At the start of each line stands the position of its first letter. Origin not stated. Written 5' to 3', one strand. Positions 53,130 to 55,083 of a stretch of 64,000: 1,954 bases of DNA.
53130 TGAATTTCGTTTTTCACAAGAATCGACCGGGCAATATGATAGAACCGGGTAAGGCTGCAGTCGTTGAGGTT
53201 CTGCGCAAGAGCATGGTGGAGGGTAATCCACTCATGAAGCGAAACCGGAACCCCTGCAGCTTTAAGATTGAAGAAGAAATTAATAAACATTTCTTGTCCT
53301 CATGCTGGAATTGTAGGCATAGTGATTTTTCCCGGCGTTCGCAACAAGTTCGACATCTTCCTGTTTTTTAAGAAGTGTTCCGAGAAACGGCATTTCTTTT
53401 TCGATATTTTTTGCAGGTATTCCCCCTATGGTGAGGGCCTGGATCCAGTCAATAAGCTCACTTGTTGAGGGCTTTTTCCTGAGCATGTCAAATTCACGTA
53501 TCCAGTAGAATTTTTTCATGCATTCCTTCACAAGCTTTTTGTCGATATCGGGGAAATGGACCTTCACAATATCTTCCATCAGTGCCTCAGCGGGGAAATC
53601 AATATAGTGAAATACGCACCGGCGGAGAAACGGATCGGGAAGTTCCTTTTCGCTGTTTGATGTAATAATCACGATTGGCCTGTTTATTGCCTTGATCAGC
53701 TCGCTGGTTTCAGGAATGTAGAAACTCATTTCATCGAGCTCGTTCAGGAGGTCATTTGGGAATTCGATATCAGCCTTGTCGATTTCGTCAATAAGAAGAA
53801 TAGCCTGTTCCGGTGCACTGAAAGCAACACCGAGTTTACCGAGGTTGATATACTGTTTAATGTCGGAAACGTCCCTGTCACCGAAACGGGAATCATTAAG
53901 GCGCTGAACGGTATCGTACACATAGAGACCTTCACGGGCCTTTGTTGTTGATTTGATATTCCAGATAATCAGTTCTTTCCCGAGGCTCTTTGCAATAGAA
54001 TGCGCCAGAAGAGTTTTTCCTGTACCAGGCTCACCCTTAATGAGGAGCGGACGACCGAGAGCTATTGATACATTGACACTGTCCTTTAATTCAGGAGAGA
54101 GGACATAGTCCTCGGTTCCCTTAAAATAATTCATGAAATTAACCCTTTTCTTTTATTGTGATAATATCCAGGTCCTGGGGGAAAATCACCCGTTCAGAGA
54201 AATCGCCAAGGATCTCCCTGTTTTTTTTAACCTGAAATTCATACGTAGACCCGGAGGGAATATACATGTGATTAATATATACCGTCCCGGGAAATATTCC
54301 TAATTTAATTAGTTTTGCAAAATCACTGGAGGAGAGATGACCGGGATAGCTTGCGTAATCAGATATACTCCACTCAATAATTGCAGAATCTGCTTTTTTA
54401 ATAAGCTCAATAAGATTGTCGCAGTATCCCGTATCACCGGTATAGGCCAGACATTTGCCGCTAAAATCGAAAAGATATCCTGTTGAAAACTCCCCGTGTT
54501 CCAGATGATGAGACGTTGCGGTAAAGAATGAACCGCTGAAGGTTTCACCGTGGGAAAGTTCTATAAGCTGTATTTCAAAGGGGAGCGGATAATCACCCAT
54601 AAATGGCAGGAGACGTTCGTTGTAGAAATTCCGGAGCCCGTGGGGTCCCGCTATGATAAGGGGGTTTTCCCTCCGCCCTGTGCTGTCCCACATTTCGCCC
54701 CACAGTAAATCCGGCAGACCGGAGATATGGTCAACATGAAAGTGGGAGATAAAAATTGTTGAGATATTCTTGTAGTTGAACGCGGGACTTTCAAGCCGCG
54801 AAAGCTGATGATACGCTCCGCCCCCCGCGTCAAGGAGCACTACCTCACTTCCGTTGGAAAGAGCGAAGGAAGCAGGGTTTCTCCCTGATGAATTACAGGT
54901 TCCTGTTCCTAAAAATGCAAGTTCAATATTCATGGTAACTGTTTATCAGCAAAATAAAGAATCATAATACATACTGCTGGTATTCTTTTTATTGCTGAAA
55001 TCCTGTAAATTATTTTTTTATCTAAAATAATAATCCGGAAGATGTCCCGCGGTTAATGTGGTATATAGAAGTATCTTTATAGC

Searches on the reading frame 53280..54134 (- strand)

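Call 69: search_protein_families(library=pfam, max_evalue=0.00001, proteins=[window:53280-54134:-])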
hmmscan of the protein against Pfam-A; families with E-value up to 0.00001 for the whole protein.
window:53280-54134:- (284 aa): 4 families
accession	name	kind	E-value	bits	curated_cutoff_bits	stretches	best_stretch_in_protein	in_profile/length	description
PF00004.35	AAA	-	5.1e-13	50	21.2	1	30-175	1-125/131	ATPase family associated with various cellular activities (AAA)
PF07728.20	AAA_5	-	2.5e-12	47.4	22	1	29-172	1-138/139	AAA domain (dynein-related subfamily)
PF13401.12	AAA_22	-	1.9e-06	28.7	27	1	29-136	7-107/130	AAA domain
PF07724.20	AAA_2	-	4.9e-06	27.1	27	1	31-163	7-127/166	AAA domain (Cdc48 subfamily)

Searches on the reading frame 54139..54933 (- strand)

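Call 69: search_protein_families(library=pfam, max_evalue=0.00001, proteins=[window:54139-54933:-])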
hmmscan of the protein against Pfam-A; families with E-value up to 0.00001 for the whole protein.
window:54139-54933:- (264 aa): 2 families
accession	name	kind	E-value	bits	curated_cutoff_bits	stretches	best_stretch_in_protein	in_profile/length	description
PF12706.13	Lactamase_B_2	-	1.3e-16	61.3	27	1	32-210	3-188/200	Beta-lactamase superfamily domain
PF00753.33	Lactamase_B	-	6e-10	39.8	22.7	1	22-172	8-154/196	Metallo-beta-lactamase superfamily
